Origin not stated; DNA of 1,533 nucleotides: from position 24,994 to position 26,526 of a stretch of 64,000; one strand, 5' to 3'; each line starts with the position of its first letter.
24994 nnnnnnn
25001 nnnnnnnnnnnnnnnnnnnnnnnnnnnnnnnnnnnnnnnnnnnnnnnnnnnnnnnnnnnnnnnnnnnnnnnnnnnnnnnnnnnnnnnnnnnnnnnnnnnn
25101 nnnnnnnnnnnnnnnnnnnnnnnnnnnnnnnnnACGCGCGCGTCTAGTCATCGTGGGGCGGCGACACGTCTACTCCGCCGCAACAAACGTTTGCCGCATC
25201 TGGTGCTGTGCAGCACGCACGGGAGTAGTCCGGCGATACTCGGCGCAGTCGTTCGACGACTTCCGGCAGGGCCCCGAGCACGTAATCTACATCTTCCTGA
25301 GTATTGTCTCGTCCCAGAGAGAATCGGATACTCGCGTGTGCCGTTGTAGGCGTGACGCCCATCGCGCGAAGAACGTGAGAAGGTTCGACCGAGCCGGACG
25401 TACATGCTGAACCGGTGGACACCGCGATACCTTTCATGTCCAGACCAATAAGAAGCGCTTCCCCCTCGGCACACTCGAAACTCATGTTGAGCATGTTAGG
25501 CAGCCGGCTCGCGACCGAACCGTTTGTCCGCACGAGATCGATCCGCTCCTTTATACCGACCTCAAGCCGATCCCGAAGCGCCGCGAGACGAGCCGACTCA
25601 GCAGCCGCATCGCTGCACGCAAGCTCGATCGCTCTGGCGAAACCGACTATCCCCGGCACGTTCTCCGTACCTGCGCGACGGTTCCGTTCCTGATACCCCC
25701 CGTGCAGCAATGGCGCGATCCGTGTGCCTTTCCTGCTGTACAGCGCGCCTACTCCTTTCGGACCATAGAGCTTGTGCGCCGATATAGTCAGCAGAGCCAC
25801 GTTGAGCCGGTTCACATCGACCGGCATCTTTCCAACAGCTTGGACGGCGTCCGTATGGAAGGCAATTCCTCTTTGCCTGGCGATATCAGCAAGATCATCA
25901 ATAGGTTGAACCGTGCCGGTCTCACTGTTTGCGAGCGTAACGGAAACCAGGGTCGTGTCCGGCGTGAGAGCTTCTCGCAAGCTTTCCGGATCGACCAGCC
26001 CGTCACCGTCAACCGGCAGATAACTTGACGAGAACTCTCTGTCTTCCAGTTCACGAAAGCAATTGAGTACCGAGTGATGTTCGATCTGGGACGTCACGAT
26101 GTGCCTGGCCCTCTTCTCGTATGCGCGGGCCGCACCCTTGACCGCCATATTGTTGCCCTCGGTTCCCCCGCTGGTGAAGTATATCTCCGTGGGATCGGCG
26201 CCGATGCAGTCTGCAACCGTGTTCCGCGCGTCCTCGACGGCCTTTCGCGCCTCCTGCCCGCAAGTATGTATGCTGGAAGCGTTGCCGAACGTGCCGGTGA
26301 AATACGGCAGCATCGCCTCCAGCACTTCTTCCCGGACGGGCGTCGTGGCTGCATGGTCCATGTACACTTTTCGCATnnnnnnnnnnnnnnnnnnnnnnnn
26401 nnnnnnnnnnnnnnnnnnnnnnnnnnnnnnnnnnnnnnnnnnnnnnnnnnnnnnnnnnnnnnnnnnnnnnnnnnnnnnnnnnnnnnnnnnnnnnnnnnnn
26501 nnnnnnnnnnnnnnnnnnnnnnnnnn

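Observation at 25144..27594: In-frame fusion of a Cys/Met-metabolism PLP enzyme with a second cysteine desulfurase, retaining an internal SD+ATG; possible frameshift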

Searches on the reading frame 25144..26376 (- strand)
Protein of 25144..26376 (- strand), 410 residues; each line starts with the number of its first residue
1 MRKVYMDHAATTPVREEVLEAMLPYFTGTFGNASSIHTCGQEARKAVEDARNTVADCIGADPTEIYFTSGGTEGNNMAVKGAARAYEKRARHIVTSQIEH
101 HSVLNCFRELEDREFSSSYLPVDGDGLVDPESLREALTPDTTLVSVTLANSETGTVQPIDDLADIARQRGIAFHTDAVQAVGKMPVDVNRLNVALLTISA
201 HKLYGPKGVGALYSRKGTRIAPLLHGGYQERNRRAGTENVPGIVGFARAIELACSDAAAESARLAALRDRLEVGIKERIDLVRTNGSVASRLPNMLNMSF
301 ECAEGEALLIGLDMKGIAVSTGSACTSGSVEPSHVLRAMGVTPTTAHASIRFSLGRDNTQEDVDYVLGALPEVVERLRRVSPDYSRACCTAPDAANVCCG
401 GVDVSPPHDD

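Call 19: find_encoding_contigs(protein=window:25144-26376:-, flank=3000, max_places=10)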
Protein window:25144-26376:- (410 aa): 17 contigs read that carry it; 10 places shown.
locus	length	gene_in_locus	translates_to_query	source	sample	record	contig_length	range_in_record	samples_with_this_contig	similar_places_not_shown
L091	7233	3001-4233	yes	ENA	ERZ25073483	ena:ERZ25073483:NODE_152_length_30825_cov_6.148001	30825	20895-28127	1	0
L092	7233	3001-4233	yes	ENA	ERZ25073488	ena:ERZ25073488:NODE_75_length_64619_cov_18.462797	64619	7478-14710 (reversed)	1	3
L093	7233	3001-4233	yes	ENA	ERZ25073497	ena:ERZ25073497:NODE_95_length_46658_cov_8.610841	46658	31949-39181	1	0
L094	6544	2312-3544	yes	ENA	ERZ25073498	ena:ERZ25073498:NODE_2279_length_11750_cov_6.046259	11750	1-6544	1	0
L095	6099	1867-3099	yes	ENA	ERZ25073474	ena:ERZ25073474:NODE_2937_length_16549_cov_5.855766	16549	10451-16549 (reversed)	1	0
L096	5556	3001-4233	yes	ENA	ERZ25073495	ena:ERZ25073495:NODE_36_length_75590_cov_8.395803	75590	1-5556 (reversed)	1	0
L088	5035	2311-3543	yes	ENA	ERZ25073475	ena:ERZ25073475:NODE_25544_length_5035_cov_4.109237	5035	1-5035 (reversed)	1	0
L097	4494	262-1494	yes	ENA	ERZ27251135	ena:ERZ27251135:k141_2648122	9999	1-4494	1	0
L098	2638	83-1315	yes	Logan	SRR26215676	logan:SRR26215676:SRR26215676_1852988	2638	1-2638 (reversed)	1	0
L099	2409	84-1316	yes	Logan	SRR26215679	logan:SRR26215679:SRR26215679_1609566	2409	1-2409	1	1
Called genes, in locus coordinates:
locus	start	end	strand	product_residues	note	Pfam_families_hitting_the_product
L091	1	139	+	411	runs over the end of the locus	PF00990:GGDEF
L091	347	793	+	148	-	PF02082:Rrf2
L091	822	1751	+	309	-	PF00291:PALP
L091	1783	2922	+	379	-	PF01053:Cys_Met_Meta_PP, PF00155:Aminotran_1_2 (weak)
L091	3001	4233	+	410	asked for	PF00266:Aminotran_5, PF01212:Beta_elim_lyase (weak)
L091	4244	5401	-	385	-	PF00155:Aminotran_1_2 (faint), PF00266:Aminotran_5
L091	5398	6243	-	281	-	PF01592:NifU_N, PF04324:Fer2_BFD, PF01106:NifU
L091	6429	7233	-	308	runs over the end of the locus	PF25087:GMPPB_C (faint), PF00132:Hexapep (weak)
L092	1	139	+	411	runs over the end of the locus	PF00990:GGDEF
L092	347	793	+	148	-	PF02082:Rrf2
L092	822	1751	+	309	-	PF00291:PALP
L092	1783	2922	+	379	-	PF01053:Cys_Met_Meta_PP, PF00155:Aminotran_1_2 (weak)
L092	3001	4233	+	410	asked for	PF00266:Aminotran_5, PF01212:Beta_elim_lyase (weak)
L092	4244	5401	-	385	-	PF00155:Aminotran_1_2 (faint), PF00266:Aminotran_5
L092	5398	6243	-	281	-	PF01592:NifU_N, PF04324:Fer2_BFD, PF01106:NifU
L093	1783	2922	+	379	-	PF01053:Cys_Met_Meta_PP, PF00155:Aminotran_1_2 (weak)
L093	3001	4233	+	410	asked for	PF00266:Aminotran_5, PF01212:Beta_elim_lyase (weak)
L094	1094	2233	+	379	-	PF01053:Cys_Met_Meta_PP, PF00155:Aminotran_1_2 (weak)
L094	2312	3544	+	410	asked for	PF00266:Aminotran_5, PF01212:Beta_elim_lyase (weak)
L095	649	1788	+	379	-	PF01053:Cys_Met_Meta_PP, PF00155:Aminotran_1_2 (weak)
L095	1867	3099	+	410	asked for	PF00266:Aminotran_5, PF01212:Beta_elim_lyase (weak)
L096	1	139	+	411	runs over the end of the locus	PF00990:GGDEF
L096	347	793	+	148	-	PF02082:Rrf2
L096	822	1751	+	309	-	PF00291:PALP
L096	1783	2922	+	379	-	PF01053:Cys_Met_Meta_PP, PF00155:Aminotran_1_2 (weak)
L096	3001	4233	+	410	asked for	PF00266:Aminotran_5, PF01212:Beta_elim_lyase (weak)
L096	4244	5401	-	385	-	PF00155:Aminotran_1_2 (faint), PF00266:Aminotran_5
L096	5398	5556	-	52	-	?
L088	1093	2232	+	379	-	PF01053:Cys_Met_Meta_PP, PF00155:Aminotran_1_2 (weak)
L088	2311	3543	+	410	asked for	PF00266:Aminotran_5, PF01212:Beta_elim_lyase (weak)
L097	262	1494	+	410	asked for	PF00266:Aminotran_5, PF01212:Beta_elim_lyase (weak)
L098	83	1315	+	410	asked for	PF00266:Aminotran_5, PF01212:Beta_elim_lyase (weak)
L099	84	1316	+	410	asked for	PF00266:Aminotran_5, PF01212:Beta_elim_lyase (weak)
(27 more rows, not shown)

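Call 20: search_protein_families(library=ncbifam, proteins=[window:25147-26376:-], max_evalue=1e-20)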
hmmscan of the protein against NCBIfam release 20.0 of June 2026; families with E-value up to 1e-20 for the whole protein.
window:25147-26376:- (410 aa): 15 families
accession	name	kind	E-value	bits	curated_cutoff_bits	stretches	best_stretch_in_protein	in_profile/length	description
TIGR03402.1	FeS_nifS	equivalog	1.4e-165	550.7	530.75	1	4-382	1-378/379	cysteine desulfurase NifS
NF010611.0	PRK14012.1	equivalog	7.6e-134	446.7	548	1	4-384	7-389/406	IscS subfamily cysteine desulfurase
TIGR02006.1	IscS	equivalog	2.8e-131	438.3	643.2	1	3-384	4-385/402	IscS subfamily cysteine desulfurase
TIGR03235.1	DNA_S_dndA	equivalog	5.7e-113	377.8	480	1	5-354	1-353/353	cysteine desulfurase DndA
TIGR03403.1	nifS_epsilon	equivalog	7.6e-103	344.3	587.7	1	4-381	1-380/382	NifS family cysteine desulfurase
NF002806.0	PRK02948.1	subfamily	2.1e-101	339.7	304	1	4-378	2-376/381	IscS subfamily cysteine desulfurase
TIGR01979.1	sufS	subfamily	6.1e-53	180.1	475.1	1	4-375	20-400/403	SufS family cysteine desulfurase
TIGR01977.1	am_tr_V_EF2568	hypoth_equivalog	7.1e-47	160.2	377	1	4-372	1-375/376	cysteine desulfurase family protein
NF041166.1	f2_encap_cargo1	exception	3.5e-40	138.7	800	1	4-370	247-620/623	family 2A encapsulin nanocompartment cargo protein cysteine desulfurase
NF040779.1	Sec_lyase_SclA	exception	1.6e-34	119.4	525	1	4-374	1-377/378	selenocysteine lyase SclA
NF008126.0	PRK10874.1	equivalog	2.2e-33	116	607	1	3-377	20-399/401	cysteine desulfurase CsdA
TIGR03392.1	FeS_syn_CsdA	equivalog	9.8e-32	110.6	493.6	1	3-376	17-395/398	cysteine desulfurase CsdA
NF006791.0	PRK09295.1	equivalog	3e-31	108.9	661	1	4-327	25-366/406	cysteine desulfurase SufS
TIGR01976.1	am_tr_V_VC1184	hypoth_equivalog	8e-29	101.1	352.35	1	3-218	19-235/401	cysteine desulfurase-like protein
TIGR04343.1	egtE_PLP_lyase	equivalog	3.5e-21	75.4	400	1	42-250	51-261/370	ergothioneine biosynthesis PLP-dependent enzyme EgtE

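Call 41: find_homologous_proteins(query=window:25147-26376:-, max_evalue=1e-60)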
Query window:25147-26376:- (410 aa): 7999 proteins with E <= 1e-60 among 8000 candidates; the best 120 are listed.
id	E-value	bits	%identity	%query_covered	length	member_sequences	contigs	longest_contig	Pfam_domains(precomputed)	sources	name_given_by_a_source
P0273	3.2e-269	910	100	100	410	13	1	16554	PF00266.26,PF01212.28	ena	-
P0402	2.9e-220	749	85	97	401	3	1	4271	PF00266.26,PF01212.28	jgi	jgi:cysteine desulfurase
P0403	3.8e-209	712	84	93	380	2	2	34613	PF00266.26,PF01212.28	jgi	-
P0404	2.8e-199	680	78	95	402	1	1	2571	PF00266.26,PF01212.28,PF01041.24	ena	-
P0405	1.3e-189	648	75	94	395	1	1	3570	PF00266.26,PF01212.28,PF01041.24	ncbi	-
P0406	1.7e-189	648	74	94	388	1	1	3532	PF00266.26,PF01212.28,PF01041.24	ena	-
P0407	1.7e-188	645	74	94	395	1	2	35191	PF00266.26,PF01212.28,PF01041.24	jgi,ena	-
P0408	1.0e-186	639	73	94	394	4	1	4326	PF00266.26,PF01212.28,PF01041.24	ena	-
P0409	3.0e-185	634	74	94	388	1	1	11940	PF00266.26,PF01212.28,PF01041.24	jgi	jgi:cysteine desulfurase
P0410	3.3e-185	634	74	93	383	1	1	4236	PF00266.26,PF01212.28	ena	-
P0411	5.8e-184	630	74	93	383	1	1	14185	PF00266.26,PF01212.28,PF01041.24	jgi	-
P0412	3.1e-183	627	72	94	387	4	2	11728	PF00266.26,PF01212.28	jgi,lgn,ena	jgi:cysteine desulfurase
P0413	5.1e-183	626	73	93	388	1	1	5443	PF00266.26,PF01212.28,PF01041.24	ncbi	-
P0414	7.8e-183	626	72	94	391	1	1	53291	PF00266.26,PF01212.28,PF01041.24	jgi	-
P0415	2.8e-181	621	73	93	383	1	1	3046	PF00266.26,PF01212.28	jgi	-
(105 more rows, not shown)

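Call 42: find_encoding_contigs(protein=P0402, flank=4000, max_places=3)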
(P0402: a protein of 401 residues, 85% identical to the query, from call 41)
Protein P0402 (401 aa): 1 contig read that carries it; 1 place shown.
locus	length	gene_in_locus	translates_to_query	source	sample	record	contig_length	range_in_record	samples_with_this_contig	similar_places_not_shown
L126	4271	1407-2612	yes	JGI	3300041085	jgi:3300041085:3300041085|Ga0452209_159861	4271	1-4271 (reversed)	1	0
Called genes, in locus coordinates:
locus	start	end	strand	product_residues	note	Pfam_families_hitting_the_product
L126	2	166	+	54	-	?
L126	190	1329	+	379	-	PF01053:Cys_Met_Meta_PP, PF00155:Aminotran_1_2 (weak), PF01041:DegT_DnrJ_EryC1 (weak)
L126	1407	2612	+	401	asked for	PF00266:Aminotran_5, PF01212:Beta_elim_lyase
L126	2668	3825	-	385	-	PF00155:Aminotran_1_2 (weak), PF00266:Aminotran_5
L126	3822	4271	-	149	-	?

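Call 43: find_encoding_contigs(protein=P0403, flank=4000, max_places=3)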
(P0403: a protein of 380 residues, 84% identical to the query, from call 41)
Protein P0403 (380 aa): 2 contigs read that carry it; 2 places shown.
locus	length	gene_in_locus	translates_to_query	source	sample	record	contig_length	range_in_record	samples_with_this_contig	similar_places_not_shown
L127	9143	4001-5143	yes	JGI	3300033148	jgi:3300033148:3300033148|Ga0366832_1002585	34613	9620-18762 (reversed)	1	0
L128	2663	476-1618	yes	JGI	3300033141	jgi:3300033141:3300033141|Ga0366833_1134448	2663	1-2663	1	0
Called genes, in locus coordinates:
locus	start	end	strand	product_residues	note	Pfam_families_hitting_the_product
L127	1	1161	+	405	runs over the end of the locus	PF00990:GGDEF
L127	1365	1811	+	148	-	PF02082:Rrf2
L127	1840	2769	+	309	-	PF00291:PALP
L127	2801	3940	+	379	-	PF01053:Cys_Met_Meta_PP, PF00155:Aminotran_1_2 (weak)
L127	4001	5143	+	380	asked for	PF00266:Aminotran_5, PF01212:Beta_elim_lyase (weak)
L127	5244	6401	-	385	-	PF00266:Aminotran_5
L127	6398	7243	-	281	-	PF01592:NifU_N, PF04324:Fer2_BFD, PF01106:NifU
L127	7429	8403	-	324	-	PF25087:GMPPB_C (faint), PF00132:Hexapep (weak)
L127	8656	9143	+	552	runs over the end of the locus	PF01476:LysM (weak), PF01520:Amidase_3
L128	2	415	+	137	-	?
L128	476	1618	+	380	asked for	PF00266:Aminotran_5, PF01212:Beta_elim_lyase (weak)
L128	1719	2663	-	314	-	?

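Call 44: find_encoding_contigs(protein=P0407, flank=4000, max_places=3)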
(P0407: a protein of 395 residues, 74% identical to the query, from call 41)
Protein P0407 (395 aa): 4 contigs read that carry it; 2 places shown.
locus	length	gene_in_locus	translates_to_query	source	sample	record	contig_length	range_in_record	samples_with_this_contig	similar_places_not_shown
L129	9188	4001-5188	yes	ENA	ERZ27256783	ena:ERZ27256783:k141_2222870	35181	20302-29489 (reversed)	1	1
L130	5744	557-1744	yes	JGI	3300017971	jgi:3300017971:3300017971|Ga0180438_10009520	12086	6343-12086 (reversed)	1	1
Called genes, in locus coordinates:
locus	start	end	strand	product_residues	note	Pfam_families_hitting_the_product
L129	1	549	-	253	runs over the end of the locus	PF00037:Fer4 (weak), PF12837:Fer4_6 (weak), PF13187:Fer4_9 (weak), PF13237:Fer4_10, PF14697:Fer4_21 (weak), PF12838:Fer4_7 (weak), PF27217:AF_0155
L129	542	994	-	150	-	PF02082:Rrf2, PF03444:WHD_HrcA (weak)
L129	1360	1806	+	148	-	PF02082:Rrf2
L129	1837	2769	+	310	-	PF00291:PALP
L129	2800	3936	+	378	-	PF01053:Cys_Met_Meta_PP, PF01041:DegT_DnrJ_EryC1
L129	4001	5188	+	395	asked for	PF00266:Aminotran_5, PF01212:Beta_elim_lyase, PF01041:DegT_DnrJ_EryC1 (faint)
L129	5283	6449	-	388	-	PF00266:Aminotran_5, PF01212:Beta_elim_lyase (faint)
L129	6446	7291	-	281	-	PF01592:NifU_N, PF04324:Fer2_BFD, PF01106:NifU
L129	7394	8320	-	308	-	PF25087:GMPPB_C (faint), PF00132:Hexapep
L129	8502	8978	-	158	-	-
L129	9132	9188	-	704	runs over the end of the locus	PF03190:Thioredox_DsbH, PF13899:Thioredoxin_7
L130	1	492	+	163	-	?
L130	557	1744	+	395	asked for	PF00266:Aminotran_5, PF01212:Beta_elim_lyase, PF01041:DegT_DnrJ_EryC1 (faint)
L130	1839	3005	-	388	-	PF00266:Aminotran_5, PF01212:Beta_elim_lyase (faint)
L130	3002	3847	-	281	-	PF01592:NifU_N, PF04324:Fer2_BFD, PF01106:NifU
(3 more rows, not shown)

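Call 45: find_encoding_contigs(protein=P0414, flank=4000, max_places=3)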
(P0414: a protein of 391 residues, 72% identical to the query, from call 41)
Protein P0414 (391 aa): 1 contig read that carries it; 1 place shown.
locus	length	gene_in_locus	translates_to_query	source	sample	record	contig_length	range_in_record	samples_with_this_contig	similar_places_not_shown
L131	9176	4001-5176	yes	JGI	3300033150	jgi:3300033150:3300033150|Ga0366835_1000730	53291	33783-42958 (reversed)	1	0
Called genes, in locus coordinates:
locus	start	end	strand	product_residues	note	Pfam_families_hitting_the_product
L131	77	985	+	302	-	PF00072:Response_reg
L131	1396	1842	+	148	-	PF02082:Rrf2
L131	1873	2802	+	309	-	PF00291:PALP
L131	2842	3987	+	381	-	PF01053:Cys_Met_Meta_PP, PF01041:DegT_DnrJ_EryC1 (weak)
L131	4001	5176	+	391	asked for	PF00266:Aminotran_5, PF01212:Beta_elim_lyase, PF01041:DegT_DnrJ_EryC1 (weak)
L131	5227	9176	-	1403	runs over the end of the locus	PF01011:PQQ (faint), PF13360:PQQ_2, PF13570:Beta-prop_ACSF4, PF13360:PQQ_2 (weak), PF08241:Methyltransf_11, PF13649:Methyltransf_25, PF13847:Methyltransf_31, PF11721:Malectin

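Call 55: search_solved_structures(query=window:25147-26376:-, max_evalue=1e-60)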
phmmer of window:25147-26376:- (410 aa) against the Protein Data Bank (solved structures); distinct sequences matched with E-value up to 1e-60: 26.
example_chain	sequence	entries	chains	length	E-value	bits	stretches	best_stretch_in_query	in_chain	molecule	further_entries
9wep_A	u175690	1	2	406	1e-127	429.5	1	3-382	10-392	cysteine desulfurase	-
9wer_A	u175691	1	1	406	1.3e-126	425.9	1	3-382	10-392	cysteine desulfurase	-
9wew_A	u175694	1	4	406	6.7e-126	423.6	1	3-382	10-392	cysteine desulfurase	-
9wf8_A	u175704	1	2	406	4.6e-125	420.8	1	3-382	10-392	cysteine desulfurase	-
9wfb_A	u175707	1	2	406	3.1e-124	418.1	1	3-382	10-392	cysteine desulfurase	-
9wfe_A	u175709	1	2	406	4.1e-123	414.4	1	3-382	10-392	cysteine desulfurase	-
9wfy_A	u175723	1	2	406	7.3e-122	410.3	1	3-382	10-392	cysteine desulfurase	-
1p3w_B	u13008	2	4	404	4.6e-109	368.2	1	4-384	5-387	Cysteine desulfurase | Cysteine desulfurase IscS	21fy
3lvj_A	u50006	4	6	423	5.4e-109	367.9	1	4-384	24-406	Cysteine desulfurase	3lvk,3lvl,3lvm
6nzu_A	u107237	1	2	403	6.8e-107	361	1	1-384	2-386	Cysteine desulfurase, mitochondrial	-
8pk8_A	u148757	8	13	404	6.9e-107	361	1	1-384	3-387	Cysteine desulfurase | Isoform Mitochondrial of Cysteine desulfurase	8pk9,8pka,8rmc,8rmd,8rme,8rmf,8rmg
8tvt_A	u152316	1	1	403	6.9e-107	361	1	1-384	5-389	Cysteine desulfurase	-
5wkp_A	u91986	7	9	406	7.1e-107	361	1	1-384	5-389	Cysteine desulfurase, mitochondrial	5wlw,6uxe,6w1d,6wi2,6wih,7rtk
5usr_A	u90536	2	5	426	8.3e-107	360.7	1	1-384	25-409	Cysteine desulfurase, mitochondrial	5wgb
4r5f_A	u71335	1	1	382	2.5e-103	349.3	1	4-386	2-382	Cysteine desulfurase IscS 2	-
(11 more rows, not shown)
